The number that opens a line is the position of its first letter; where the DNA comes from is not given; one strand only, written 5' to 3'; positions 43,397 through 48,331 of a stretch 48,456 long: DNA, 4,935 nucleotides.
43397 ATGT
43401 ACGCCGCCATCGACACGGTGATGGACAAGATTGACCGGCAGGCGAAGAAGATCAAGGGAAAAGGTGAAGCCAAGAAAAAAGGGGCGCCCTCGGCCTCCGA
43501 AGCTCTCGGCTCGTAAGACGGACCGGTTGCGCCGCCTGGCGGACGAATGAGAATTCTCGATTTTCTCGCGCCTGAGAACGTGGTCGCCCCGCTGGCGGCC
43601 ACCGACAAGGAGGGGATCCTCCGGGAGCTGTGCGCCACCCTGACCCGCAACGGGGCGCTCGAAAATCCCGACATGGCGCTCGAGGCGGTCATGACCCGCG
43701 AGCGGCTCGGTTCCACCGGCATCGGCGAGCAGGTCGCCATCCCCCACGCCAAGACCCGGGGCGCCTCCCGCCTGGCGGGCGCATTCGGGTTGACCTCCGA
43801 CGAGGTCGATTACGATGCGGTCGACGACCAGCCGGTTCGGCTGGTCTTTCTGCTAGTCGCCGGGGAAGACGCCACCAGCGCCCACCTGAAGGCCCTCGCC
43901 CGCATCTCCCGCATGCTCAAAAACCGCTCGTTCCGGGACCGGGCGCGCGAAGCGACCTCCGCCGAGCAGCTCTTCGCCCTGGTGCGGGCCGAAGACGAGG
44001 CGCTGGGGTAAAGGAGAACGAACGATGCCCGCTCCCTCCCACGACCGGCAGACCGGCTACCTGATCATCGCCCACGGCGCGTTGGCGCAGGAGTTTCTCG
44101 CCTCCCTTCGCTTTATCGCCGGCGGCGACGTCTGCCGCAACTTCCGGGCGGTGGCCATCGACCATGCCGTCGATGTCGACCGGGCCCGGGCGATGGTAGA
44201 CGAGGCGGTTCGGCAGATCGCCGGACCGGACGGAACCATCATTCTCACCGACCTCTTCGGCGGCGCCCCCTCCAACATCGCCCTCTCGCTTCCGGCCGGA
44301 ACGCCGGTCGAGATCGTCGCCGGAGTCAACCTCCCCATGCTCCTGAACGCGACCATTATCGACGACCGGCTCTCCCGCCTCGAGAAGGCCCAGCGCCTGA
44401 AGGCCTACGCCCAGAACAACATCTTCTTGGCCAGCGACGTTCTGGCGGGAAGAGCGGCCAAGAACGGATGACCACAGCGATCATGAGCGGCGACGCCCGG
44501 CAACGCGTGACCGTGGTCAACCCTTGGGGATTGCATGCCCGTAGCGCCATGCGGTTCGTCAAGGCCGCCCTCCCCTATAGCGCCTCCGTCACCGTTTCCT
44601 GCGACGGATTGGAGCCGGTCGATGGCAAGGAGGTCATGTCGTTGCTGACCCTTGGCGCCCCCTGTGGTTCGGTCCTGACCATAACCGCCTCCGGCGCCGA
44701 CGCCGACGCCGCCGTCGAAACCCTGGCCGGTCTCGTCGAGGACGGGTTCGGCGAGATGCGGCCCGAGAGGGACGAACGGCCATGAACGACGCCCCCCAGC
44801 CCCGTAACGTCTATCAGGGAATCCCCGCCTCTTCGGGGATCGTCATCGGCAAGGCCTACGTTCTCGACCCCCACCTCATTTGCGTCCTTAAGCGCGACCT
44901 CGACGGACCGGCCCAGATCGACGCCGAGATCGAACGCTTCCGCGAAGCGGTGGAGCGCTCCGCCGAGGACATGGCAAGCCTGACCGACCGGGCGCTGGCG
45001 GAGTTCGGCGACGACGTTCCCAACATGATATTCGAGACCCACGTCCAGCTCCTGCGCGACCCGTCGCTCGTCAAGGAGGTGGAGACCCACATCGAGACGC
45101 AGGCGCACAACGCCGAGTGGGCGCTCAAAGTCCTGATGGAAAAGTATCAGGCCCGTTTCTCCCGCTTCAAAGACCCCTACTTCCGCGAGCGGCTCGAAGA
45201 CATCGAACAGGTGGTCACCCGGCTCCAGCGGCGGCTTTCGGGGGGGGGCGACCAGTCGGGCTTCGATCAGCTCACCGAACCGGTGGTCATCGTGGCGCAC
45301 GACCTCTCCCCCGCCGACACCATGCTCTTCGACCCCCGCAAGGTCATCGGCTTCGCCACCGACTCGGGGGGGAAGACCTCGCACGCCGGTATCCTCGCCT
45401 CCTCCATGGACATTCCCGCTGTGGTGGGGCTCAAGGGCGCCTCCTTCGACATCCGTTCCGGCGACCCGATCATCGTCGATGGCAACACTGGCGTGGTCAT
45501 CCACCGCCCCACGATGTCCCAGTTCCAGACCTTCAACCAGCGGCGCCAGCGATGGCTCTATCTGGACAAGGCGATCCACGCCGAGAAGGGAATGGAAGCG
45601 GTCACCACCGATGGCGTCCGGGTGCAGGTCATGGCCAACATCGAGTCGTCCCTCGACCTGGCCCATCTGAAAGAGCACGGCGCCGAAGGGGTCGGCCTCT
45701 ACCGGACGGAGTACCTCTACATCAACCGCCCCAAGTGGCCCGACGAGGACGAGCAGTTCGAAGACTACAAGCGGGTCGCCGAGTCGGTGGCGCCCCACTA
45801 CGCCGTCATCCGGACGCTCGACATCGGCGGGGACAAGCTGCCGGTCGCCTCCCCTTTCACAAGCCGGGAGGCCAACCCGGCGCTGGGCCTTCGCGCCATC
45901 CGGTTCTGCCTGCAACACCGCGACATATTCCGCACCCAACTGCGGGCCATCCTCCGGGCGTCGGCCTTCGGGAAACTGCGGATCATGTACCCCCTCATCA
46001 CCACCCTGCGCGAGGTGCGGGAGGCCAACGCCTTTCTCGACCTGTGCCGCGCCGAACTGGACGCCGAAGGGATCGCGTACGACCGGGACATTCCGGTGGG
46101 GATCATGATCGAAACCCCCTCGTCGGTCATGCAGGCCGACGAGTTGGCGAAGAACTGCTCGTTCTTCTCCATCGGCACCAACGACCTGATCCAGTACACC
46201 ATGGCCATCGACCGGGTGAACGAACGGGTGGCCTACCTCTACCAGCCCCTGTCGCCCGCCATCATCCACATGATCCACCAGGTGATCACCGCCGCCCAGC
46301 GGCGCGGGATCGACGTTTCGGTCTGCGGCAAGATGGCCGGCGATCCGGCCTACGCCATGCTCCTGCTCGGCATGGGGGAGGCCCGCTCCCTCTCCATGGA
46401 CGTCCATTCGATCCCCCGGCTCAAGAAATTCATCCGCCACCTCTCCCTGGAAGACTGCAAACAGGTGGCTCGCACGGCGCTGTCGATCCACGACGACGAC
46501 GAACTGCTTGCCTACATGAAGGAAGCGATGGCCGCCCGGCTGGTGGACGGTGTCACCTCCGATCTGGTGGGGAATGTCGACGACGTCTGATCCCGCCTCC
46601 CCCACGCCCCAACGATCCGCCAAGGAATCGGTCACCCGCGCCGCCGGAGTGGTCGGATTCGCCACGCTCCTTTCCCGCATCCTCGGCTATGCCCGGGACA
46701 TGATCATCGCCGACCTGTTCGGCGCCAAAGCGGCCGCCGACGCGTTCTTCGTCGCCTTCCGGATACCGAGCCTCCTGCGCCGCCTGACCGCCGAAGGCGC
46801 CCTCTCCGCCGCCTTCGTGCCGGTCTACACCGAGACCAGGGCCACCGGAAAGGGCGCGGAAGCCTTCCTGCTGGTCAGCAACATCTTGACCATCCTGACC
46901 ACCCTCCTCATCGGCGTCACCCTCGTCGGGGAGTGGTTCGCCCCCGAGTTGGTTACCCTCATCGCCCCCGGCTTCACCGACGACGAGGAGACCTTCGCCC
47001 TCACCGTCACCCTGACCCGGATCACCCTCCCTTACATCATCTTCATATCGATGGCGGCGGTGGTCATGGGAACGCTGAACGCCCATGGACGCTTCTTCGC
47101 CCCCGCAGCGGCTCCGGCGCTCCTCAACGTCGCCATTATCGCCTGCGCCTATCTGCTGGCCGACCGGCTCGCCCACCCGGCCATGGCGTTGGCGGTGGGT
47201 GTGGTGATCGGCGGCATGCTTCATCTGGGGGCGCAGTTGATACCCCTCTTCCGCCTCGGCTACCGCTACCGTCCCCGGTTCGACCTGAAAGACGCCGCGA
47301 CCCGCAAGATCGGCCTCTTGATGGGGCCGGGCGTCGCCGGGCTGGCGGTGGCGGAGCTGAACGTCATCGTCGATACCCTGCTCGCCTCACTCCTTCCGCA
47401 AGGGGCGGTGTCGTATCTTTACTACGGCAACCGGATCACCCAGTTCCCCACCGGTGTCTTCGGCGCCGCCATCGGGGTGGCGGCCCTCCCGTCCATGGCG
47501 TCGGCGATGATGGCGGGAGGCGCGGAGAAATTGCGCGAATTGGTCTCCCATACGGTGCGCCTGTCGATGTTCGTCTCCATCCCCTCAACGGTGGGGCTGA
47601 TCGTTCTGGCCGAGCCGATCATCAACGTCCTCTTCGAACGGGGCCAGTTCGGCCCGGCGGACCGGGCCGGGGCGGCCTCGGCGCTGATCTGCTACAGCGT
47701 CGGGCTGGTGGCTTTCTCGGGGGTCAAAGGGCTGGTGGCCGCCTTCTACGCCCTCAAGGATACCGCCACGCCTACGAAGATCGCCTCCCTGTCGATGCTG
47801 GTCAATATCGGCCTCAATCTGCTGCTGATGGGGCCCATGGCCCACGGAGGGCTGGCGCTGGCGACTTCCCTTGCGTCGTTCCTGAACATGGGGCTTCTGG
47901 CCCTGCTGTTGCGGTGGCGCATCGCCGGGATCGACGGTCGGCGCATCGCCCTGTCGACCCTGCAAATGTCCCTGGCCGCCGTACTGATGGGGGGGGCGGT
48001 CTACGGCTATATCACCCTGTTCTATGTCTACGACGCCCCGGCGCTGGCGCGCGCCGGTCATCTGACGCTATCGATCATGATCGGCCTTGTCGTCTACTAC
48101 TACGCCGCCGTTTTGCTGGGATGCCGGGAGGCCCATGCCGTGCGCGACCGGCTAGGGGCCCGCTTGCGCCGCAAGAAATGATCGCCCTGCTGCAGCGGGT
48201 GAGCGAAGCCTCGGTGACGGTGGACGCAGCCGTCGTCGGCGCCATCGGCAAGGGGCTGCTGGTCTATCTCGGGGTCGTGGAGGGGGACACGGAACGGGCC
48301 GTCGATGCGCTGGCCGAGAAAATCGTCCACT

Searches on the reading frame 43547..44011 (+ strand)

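Call 11: search_protein_families(library=pfam, proteins=[window:43547-44011:+], max_evalue=0.001)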
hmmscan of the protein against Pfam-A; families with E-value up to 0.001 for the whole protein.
window:43547-44011:+ (154 aa): 1 family
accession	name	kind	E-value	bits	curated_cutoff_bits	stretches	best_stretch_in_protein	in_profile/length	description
PF00359.27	PTS_EIIA_2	-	2.4e-33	115.6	27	1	6-147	2-142/144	Phosphoenolpyruvate-dependent sugar phosphotransferase system, EIIA 2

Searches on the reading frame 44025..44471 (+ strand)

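Call 11: search_protein_families(library=pfam, proteins=[window:44025-44471:+], max_evalue=0.001)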
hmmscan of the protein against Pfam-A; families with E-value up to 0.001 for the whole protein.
window:44025-44471:+ (148 aa): 1 family
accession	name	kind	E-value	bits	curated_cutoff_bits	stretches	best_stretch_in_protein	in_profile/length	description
PF03610.21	EIIA-man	-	2.1e-16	60.5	21.4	1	12-115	2-105/116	PTS system fructose IIA component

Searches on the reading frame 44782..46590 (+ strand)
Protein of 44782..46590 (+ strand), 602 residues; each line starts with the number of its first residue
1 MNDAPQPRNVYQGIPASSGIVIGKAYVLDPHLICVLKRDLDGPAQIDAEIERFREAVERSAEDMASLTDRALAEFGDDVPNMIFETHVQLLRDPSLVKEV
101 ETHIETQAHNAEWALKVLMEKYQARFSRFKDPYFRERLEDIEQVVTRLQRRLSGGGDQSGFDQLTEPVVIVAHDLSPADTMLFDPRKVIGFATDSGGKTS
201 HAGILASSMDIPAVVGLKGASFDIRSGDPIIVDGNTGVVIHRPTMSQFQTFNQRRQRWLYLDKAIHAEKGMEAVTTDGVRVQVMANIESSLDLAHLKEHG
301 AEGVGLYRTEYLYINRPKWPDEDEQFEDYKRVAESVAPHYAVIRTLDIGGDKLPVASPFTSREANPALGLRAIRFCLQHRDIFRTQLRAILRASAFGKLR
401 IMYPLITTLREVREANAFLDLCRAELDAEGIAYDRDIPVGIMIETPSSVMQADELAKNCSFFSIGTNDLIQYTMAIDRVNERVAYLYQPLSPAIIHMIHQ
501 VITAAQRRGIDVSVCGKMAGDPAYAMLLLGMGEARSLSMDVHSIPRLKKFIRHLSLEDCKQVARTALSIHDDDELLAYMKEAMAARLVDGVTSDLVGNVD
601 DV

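Call 11: search_protein_families(library=pfam, proteins=[window:44782-46590:+], max_evalue=0.001)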
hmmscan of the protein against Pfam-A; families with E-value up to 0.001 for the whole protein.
window:44782-46590:+ (602 aa): 3 families
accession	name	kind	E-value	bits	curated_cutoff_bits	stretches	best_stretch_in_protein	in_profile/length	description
PF02896.24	PEP-utilizers_C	-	5.2e-103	344.7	22.8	1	268-554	7-291/293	PEP-utilising enzyme, PEP-binding domain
PF05524.18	PEP-utilisers_N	-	1.4e-32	112.8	24.4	1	12-137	1-121/121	PEP-utilising enzyme, N-terminal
PF00391.29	PEP-utilizers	-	2.4e-23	82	23.1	1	165-237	2-72/72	PEP-utilising enzyme, mobile domain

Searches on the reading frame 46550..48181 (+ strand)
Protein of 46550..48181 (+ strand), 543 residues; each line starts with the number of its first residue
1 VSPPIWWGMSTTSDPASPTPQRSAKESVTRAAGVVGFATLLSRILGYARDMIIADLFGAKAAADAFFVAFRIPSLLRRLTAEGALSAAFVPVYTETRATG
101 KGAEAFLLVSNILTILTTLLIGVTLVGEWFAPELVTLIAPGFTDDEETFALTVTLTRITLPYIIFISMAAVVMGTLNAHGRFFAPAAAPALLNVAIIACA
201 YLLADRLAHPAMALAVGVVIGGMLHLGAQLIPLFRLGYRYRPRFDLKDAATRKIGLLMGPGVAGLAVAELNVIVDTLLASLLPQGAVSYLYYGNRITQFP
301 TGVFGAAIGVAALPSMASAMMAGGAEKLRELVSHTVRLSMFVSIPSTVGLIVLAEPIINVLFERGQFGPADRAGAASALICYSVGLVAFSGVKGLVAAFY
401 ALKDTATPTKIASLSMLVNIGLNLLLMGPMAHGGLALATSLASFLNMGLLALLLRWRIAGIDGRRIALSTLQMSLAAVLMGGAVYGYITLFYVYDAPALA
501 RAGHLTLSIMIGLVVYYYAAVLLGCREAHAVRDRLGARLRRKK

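Call 11: search_protein_families(library=pfam, proteins=[window:46550-48181:+], max_evalue=0.001)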
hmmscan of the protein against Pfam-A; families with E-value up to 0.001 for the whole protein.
window:46550-48181:+ (543 aa): 3 families
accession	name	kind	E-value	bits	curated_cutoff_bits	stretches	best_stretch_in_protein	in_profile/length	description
PF03023.19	MurJ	-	2.3e-129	432.4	27.4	1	53-491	1-436/451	Lipid II flippase MurJ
PF13440.11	Polysacc_synt_3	-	4.5e-08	33.1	23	1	165-362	94-284/293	Polysaccharide biosynthesis protein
PF01554.23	MatE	-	6.1e-06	26.5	24.9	1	273-424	14-160/161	MatE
